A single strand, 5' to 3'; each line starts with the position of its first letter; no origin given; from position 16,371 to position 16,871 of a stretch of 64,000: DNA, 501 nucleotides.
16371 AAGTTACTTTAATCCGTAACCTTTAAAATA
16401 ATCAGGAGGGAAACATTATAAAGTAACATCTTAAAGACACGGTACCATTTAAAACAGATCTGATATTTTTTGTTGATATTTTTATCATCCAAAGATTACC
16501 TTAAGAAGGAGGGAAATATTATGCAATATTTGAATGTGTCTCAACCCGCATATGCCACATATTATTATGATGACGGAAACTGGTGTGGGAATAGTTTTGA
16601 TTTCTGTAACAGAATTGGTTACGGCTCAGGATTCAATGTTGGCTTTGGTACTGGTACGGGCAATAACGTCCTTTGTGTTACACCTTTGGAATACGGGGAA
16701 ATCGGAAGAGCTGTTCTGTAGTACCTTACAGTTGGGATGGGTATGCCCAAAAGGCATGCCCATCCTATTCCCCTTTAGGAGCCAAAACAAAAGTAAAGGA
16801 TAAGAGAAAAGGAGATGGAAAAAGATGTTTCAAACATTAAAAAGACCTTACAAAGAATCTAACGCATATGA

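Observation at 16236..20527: Orphan YcaO operon: sigma54-like promoter, 66-aa peptide, hairpin, stand-alone YcaO, translationally coupled ABC exporter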

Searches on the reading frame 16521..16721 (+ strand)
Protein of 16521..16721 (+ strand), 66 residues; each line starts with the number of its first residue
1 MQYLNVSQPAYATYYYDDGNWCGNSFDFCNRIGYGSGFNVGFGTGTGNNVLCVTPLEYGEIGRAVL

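Call 3: search_protein_families(library=pfam, proteins=[window:16521-16721:+], max_evalue=0.01)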
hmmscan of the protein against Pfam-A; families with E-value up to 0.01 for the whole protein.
window:16521-16721:+ (66 aa): 0 families

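Call 5: search_protein_families(library=ncbifam, proteins=[window:16521-16721:+], max_evalue=0.01)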
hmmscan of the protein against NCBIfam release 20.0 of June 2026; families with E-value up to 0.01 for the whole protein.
window:16521-16721:+ (66 aa): 0 families

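Call 29: search_protein_families(library=ncbifam, proteins=[window:16521-16718:+], max_evalue=10)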
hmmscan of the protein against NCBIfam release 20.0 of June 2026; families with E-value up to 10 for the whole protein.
seq(66 aa): 1 family
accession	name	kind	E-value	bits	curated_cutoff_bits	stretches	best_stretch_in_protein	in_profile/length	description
NF052348.1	beta_propeller_lectin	domain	0.08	12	200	1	5-49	112-156/337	beta propeller lectin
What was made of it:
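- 16521..16721 (+): Precursor peptide gene (66 aa): hypervariable N-terminal body rich in Gly, Asn, Tyr and Phe with 3 Cys, plus the conserved C-terminal tail. No Pfam or NCBIfam model matches it (calls 3, 5, 29).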
